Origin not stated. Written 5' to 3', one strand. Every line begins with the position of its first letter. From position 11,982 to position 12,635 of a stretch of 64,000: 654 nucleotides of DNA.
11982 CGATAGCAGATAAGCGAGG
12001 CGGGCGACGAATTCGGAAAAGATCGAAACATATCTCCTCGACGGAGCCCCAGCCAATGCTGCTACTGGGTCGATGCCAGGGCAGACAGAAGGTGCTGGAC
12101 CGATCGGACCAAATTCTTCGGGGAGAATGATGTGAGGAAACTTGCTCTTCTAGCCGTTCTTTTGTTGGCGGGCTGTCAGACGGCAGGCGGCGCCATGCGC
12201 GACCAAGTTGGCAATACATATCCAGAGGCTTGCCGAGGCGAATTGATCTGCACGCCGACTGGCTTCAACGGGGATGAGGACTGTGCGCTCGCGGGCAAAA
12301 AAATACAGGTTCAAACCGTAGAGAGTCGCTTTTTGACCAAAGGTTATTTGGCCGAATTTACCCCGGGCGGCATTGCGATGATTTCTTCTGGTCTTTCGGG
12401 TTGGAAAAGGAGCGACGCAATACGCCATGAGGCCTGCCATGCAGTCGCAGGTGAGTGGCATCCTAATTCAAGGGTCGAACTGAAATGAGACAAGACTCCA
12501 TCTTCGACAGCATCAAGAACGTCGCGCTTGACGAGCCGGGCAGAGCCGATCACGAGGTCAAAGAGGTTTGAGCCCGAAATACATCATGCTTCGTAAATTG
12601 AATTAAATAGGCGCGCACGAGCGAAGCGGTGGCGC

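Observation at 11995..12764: Lower-GC insert inside the catabolic cluster encoding a minimal HExxH lipoprotein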

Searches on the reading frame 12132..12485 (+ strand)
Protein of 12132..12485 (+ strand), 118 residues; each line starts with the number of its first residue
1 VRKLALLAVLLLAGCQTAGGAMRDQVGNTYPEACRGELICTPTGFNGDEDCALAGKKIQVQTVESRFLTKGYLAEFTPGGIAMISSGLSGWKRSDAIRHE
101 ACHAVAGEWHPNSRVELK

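Call 5: search_protein_families(library=ncbifam, proteins=[window:12132-12485:+], max_evalue=10)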
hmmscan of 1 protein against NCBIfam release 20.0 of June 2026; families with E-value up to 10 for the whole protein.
window:12132-12485:+ (118 aa): 1 family
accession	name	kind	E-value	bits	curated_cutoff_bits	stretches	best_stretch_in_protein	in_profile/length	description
NF007319.0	PRK09810.1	equivalog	0.031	14.2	86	1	4-20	8-24/41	lipoprotein antitoxin entericidin A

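Call 6: find_homologous_proteins(query=window:12132-12485:+, max_evalue=0.01)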
Query window:12132-12485:+ (118 aa): 1 proteins with E <= 0.01 among 29 candidates.
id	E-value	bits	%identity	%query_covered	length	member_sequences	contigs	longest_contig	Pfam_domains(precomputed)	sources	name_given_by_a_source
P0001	1.3e-60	220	100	82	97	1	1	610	-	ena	-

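Call 8: search_protein_families(library=pfam, proteins=[window:12132-12485:+], max_evalue=1)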
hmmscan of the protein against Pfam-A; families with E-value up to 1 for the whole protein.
window:12132-12485:+ (118 aa): 1 family
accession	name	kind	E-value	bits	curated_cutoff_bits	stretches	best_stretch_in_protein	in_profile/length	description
PF08139.17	LPAM_1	-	0.021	15.7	20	1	4-16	6-18/18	Prokaryotic membrane lipoprotein lipid attachment site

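Call 16: search_protein_representatives(protein=window:12132-12485:+)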
Query: 118 residues. Proteins with E-value up to 0.001 (for the whole library): 58; up to 1e-10: 9; up to 1e-30: 1. The best 58 are listed.
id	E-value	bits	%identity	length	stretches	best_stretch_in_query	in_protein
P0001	4.2e-61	220.3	100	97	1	22-118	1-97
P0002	1.7e-18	82.8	41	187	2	5-110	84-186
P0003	5.2e-17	78.0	44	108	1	1-110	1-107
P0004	5.7e-17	77.9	50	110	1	1-110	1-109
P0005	1.2e-13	67.1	45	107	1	1-110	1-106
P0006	4.6e-13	65.3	43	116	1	1-112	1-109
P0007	8.0e-12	61.3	43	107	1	3-110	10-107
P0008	8.2e-12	61.3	47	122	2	4-39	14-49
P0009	2.5e-11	59.7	35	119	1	1-112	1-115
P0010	1.1e-10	57.6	41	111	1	7-110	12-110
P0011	9.8e-10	54.6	47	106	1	1-104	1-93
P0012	1.2e-09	54.3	36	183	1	3-113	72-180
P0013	1.5e-09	54.0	34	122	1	2-110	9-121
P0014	3.5e-09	52.8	38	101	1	5-110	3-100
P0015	1.3e-08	50.9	33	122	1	2-112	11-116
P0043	5.0e-05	39.4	32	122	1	6-112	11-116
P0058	9.7e-04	35.2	29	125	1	9-111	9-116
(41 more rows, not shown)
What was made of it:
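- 12132..12488 (+): The gene: a 118-aa precursor of a small lipoprotein with an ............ motif. It is a member of an unnamed family of exported zincin-like proteins of about 100-120 aa. 58 relatives at E<=1e-3, aligned from residue 1 to 110 (call 16).
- They are full-length, colinear and 77-187 aa long (call 16).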

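Call 19: find_homologous_proteins(query=A1, max_evalue=0.001)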
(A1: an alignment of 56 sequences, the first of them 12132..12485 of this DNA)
Query A1 (56 sequences) (118 aa, profile of the alignment): 13 proteins with E <= 0.001 among 8000 candidates.
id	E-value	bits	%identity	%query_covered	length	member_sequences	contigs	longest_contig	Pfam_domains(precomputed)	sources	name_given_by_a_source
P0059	9.9e-28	115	28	93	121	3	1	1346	-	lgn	-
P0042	4.2e-26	109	33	93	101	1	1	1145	-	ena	-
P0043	2.3e-24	104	33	93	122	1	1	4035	-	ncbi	-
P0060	4.5e-24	103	35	76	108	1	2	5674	-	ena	-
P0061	8.2e-22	96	28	88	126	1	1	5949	-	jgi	jgi:hypothetical protein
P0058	1.2e-21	95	28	86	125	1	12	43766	-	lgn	-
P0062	9.7e-20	89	29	74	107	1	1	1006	-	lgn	-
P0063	2.4e-17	81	24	93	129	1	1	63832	-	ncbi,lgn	-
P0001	4.3e-17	80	100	82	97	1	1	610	-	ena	-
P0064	2.3e-16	78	33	89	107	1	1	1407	-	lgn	-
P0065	8.8e-15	73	28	84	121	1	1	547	-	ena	-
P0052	9.0e-15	73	26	96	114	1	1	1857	-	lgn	-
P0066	2.8e-6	45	31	66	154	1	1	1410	-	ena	-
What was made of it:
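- Tried and rejected: It returned only 13 proteins, none with a name (call 19).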

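Call 21: find_encoding_contigs(protein=P0063, flank=5000, max_places=3)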
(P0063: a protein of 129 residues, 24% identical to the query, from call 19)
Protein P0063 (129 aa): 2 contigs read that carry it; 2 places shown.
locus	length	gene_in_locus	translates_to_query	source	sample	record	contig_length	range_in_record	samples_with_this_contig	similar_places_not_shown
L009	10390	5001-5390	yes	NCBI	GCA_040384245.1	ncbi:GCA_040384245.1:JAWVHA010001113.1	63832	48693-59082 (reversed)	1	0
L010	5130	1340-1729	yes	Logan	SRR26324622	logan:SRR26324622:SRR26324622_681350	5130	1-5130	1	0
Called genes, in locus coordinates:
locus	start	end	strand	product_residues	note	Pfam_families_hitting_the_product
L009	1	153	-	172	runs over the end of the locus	-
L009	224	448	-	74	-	-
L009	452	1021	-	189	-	-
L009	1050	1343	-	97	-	-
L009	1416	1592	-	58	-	-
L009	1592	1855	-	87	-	PF27050:Phage_P22_Y8K6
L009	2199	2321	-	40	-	-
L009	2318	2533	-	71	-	-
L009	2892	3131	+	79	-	-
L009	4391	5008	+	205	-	-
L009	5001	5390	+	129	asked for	-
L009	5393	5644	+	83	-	-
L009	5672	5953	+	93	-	-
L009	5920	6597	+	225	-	PF00226:DnaJ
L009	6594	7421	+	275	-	PF01370:Epimerase, PF16363:GDP_Man_Dehyd (faint)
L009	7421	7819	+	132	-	-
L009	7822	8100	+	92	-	-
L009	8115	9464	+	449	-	PF08421:Methyltransf_13, PF13489:Methyltransf_23, PF08241:Methyltransf_11 (weak), PF08242:Methyltransf_12 (weak), PF13649:Methyltransf_25 (faint), PF08484:Methyltransf_14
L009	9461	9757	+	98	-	-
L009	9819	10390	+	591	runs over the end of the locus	PF00515:TPR_1 (faint), PF07719:TPR_2 (faint), PF13181:TPR_8 (faint), PF13428:TPR_14 (faint), PF23914:TPR_CcmH_CycH (faint)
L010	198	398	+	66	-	PF21983:NikA-like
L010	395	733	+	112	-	-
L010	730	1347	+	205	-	-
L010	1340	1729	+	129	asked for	-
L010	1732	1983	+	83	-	-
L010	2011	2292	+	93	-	-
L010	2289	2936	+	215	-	PF00226:DnaJ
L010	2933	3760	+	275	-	PF01370:Epimerase, PF16363:GDP_Man_Dehyd (faint)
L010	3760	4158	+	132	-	-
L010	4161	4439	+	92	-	-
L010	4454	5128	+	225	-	?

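Call 22: find_encoding_contigs(protein=P0058, flank=5000, max_places=4)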
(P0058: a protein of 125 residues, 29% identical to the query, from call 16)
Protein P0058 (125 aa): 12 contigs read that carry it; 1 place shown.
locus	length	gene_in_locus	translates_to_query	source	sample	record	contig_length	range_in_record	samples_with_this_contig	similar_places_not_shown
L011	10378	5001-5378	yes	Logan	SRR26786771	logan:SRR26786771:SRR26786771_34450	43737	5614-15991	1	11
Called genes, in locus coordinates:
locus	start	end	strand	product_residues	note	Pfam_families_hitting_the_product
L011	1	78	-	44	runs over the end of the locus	-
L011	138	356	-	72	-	-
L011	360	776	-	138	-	-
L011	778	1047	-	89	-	-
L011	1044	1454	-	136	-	-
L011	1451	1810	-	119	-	-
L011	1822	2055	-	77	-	-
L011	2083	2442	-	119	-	PF06147:DUF968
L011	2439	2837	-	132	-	PF05772:NinB (weak)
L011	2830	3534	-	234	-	PF04404:ERF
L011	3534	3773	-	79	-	-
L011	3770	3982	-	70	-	-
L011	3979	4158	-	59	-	-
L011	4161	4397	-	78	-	-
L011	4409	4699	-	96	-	-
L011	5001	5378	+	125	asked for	-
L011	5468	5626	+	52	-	-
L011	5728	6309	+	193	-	PF13392:HNH_3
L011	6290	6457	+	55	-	-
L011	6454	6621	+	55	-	-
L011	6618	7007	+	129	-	-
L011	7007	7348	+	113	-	-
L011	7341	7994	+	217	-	-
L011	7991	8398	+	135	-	-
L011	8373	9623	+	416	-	PF01507:PAPS_reduct, PF11922:DUF3440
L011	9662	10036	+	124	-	PF01381:HTH_3 (weak)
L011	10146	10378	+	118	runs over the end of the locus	PF10544:T5orf172 (weak)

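Call 23: search_protein_families(library=phrogs, alignment_id=A1, max_evalue=0.01)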
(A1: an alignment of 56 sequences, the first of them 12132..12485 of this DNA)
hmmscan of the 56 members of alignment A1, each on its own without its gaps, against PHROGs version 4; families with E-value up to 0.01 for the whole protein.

A. member 1, window:12132-12485:+ (118 aa): 1 family
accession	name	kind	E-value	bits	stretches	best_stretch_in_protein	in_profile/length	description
phrog_6073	-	lysis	0.0099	17.2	0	1-28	3-30/67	Rz-like spanin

B. families by the number of members that match (of 56 scanned): 3 families
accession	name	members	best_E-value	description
phrog_27783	-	5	0.00033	-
phrog_1233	-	2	0.00075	-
phrog_6073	-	1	0.0099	Rz-like spanin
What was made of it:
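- Closest known: Phage-encoded envelope lipoproteins used for superinfection exclusion. Different: No sequence similarity was detected (call 23).
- There is no sequence match to any annotated exclusion protein in PHROGs (call 23).
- Tried and rejected: PHROGs gave only a sub-threshold hit of the signal peptide to 'Rz-like spanin' and weak hits to two families of unknown function (call 23).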

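Call 24: search_protein_families(library=pfam, alignment_id=A1, max_evalue=0.1)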
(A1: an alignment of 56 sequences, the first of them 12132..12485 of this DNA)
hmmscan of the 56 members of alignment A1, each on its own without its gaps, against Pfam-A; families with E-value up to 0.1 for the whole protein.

A. member 1, window:12132-12485:+ (118 aa): 1 family
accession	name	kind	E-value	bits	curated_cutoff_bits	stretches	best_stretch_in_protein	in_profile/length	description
PF08139.17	LPAM_1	-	0.021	15.7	20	1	4-16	6-18/18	Prokaryotic membrane lipoprotein lipid attachment site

B. families by the number of members that match (of 56 scanned): 10 families
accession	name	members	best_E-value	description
PF06114.19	Peptidase_M78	3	0.0073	IrrE N-terminal-like domain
PF10263.15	SprT-like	2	0.011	SprT-like family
PF08139.17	LPAM_1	2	0.021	Prokaryotic membrane lipoprotein lipid attachment site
PF12911.12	OppC_N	1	0.0014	N-terminal TM domain of oligopeptide transport permease C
PF05986.19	ADAMTS_spacer1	1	0.0089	ADAM-TS Spacer 1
PF03458.18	Gly_transporter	1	0.023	Glycine transporter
PF12190.13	amfpi-1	1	0.029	Fungal protease inhibitor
PF03548.22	LolA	1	0.055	Outer membrane lipoprotein carrier protein LolA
PF25676.1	T4_Spackle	1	0.077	Bacteriophage T4 Spackle protein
PF07117.17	DUF1373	1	0.081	Protein of unknown function (DUF1373)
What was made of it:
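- On Peptidase_M78 (IrrE/ImmA): The window protein has no hit (calls 8, 24).
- Closest known: IrrE/PprI/ImmA. Same: Three of 56 members weakly hit PF06114 (call 24).
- A few members weakly hit Peptidase_M78 and SprT-like (call 24). No metzincin Pfam family (M10, M12, M7 and so on) is hit even at E<=0.1 by any of 56 members (call 24).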

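Call 25: predict_structure(alignment_id=A1)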
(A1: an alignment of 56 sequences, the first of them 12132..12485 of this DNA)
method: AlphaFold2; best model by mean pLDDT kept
length: 118 residues; sequences in the alignment: 56
mean_pLDDT: 91.3   pTM: 0.79
mean pLDDT of the five models: 91.3, 90.9, 90.5, 90.2, 88.9
residues with pLDDT >= 90: 96; 70-90: 12; 50-70: 6; < 50: 4
segments of 3 or more residues with pLDDT < 50: 115-118
pLDDT, mean of each block of 10 residues (from residue 1): 91 79 95 97 91 98 96 95 97 97 96 55
secondary structure, 60 per line:
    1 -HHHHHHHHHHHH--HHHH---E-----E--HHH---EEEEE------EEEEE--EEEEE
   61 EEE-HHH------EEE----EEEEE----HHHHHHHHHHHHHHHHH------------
elements in order: H2-13 H16-19 E38-42 E49-53 E56-63 E74-76 E81-85 H90-106
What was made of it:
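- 12245..12293 (+): Beta-hairpin insertion (about residues 38-54, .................) with an extra Cys pair (C40, C51). It is present only in the window protein and a few close relatives. Strands 38-42 and 49-53 in the AF2 model (call 25).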

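Call 26: search_solved_structures(query=A1, max_evalue=10, show_alignments=3)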
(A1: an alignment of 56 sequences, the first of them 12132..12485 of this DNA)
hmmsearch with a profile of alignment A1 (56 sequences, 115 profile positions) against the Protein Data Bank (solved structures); distinct sequences matched with E-value up to 10: 2.
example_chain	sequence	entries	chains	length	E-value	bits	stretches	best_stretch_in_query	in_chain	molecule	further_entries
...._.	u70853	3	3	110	1.7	12.2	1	63-110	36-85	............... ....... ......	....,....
4qhj_A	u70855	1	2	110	1.7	12.2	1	63-110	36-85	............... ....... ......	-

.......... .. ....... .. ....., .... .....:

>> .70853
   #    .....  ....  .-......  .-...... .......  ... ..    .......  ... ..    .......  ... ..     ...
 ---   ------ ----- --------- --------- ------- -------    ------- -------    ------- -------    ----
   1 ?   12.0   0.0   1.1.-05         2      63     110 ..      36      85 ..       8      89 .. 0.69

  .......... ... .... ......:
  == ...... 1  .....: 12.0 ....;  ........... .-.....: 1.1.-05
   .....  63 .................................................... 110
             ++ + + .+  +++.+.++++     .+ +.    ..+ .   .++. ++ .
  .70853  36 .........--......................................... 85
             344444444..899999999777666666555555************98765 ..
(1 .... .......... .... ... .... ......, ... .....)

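Call 29: fold_search(model_id=the predicted structure, library=pdb)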
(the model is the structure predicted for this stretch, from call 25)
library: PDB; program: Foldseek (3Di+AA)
matches with E <= 10: 470; with E <= 0.001: 0
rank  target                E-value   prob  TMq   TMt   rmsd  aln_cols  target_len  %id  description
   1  6nk3_A                2.7e-01  0.12  0.18  0.10   6.9        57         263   18  Crystal structure of murine Mxra8 ectodomain (released 2019-05-22)
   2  8sln_A                2.9e-01  0.90  0.32  0.16   2.0        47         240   15  Crystal structure of Deinococcus geothermalis PprI complexed with ssDNA (released 2024-03-13)
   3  5ig8_A                3.1e-01  0.11  0.18  0.07  11.5        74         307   16  Crystal structure of macrocyclase MdnB from Microcystis aeruginosa MRC (released 2016-09-21)
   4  8dan_C                4.6e-01  0.09  0.20  0.11  13.1        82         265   12  CryoEM structure of Western equine encephalitis virus VLP in complex with the avian MXRA8 receptor (released 2023-12-20)
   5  3dti                  5.2e-01  0.82  0.33  0.17   2.0        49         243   16  Crystal structure of the IRRE protein, a central regulator of DNA damage repair in deinococcaceae (released 2009-02-10)
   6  6lwt_B                5.2e-01  0.18  0.24  0.16  10.1        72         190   18  Crystal structure of Staphylococcal Superantigen-Like protein 10 (released 2021-02-10)
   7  6nk6_N                5.9e-01  0.03  0.15  0.08  14.2        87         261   14  Electron Cryo-Microscopy Of Chikungunya VLP in complex with mouse Mxra8 receptor (released 2019-05-22)
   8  6jo7_A                6.7e-01  0.07  0.18  0.10   6.9        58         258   16  Crystal structure of mouse MXRA8 (released 2019-05-15)
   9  6ort                  7.2e-01  0.05  0.18  0.09  15.2        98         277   13  Crystal Structure of Bos taurus Mxra8 Ectodomain (released 2020-03-04)
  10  9hm0_A                7.6e-01  0.06  0.17  0.09  17.2       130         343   12  Translational activator Aep3 in complex with mRNA and the yeast mitochondrial ribosome (released 2025-12-17)
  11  6jo7_B                8.1e-01  0.04  0.17  0.10  13.2        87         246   14  Crystal structure of mouse MXRA8 (released 2019-05-15)
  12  8y6v_B                8.7e-01  0.07  0.18  0.19   7.0        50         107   20  Near-atomic structure of icosahedrally averaged jumbo bacteriophage PhiKZ capsid (released 2024-08-14)
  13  4jbm_B                9.3e-01  0.10  0.23  0.15  10.8        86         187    8  Structure of murine DNA binding protein bound with ds DNA (released 2013-06-26)
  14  3ajv_C                9.9e-01  0.15  0.22  0.17   5.9        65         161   11  Splicing endonuclease from Aeropyrum pernix (released 2010-11-17)
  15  4l5r_C                9.9e-01  0.13  0.22  0.14  10.1        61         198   15  Crystal structure of p202 HIN1 in complex with 20-mer dsDNA (released 2013-07-31)
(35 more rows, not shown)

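Call 30: find_encoding_contigs(protein=P0001, flank=5000, max_places=5)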
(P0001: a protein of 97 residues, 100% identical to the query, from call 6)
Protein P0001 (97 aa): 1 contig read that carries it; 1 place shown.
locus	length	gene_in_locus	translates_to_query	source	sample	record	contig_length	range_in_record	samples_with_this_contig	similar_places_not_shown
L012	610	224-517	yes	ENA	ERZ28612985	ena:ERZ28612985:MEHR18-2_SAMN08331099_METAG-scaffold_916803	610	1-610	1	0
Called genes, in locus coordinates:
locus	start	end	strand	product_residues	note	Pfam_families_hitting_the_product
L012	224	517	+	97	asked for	-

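Call 34: fold_search(model_id=the predicted structure, library=viral)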
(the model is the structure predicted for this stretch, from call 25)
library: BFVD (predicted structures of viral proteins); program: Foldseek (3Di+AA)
matches with E <= 10: 599; with E <= 0.001: 0
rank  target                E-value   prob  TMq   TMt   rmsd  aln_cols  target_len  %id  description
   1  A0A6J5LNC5            2.0e-02  1.00  0.40  0.49   2.4        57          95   24  Uncharacterized protein [uncultured Caudovirales phage]
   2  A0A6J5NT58            3.5e-02  0.96  0.39  0.40   8.4        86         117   10  Uncharacterized protein [uncultured Caudovirales phage]
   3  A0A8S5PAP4            3.5e-02  0.87  0.37  0.31  10.3        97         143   12  Uncharacterized protein [Siphoviridae sp. ctmpG14]
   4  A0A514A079            4.3e-02  0.30  0.27  0.24   9.8        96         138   12  Uncharacterized protein [Aeromonas phage LAh_7]
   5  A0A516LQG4            5.9e-02  0.99  0.42  0.44   2.7        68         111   13  (no name in the UniProt tables at hand)
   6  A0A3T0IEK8            9.8e-02  0.97  0.39  0.39   5.7        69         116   17  (no name in the UniProt tables at hand)
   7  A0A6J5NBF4            9.8e-02  0.96  0.43  0.41   5.4        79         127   13  Uncharacterized protein [uncultured Caudovirales phage]
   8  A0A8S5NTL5            1.0e-01  0.96  0.44  0.44   4.2        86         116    8  IrrE protein [Myoviridae sp. cthRr4]
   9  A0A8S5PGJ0            1.4e-01  0.96  0.37  0.30   2.7        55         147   25  PolyVal Metallopeptidase superfamily domain [Siphoviridae sp. ctrEg9]
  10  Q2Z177                1.4e-01  0.28  0.24  0.22   4.8        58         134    5  Uncharacterized protein [Pseudomonas phage EL]
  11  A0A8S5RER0            1.5e-01  0.47  0.39  0.27  14.7       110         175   11  Uncharacterized protein [virus sp. ctqEG8]
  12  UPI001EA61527         1.5e-01  0.33  0.25  0.23  10.9        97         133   14  (no name look-up for this kind of identifier)
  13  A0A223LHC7            2.0e-01  0.33  0.24  0.19  11.3        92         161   15  Uncharacterized protein [Erwinia phage vB_EamM_RisingSun]
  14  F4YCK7                2.0e-01  0.23  0.21  0.27  12.7        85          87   10  (no name in the UniProt tables at hand)
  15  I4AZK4                2.1e-01  0.35  0.34  0.19  11.1       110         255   19  (no name in the UniProt tables at hand)
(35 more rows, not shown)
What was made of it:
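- Several are named IrrE-like, PolyVal or metallopeptidase, with probability 0.96-1.0 (call 34).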

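Call 36: search_dna_similar(query=window:12132-12485:+, collection=phages, mode=protein, max_evalue=0.01)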
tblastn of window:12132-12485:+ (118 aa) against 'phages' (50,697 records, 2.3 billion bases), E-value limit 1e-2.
No match.

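Call 37: search_dna_similar(query=window:12132-12485:+, collection=plasmids, mode=protein, max_evalue=0.01)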
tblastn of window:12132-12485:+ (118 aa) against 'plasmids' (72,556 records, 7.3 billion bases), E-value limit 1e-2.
No match.
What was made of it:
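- Tried and rejected: No match against 50,697 phage records or 72,556 plasmids (calls 36, 37).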
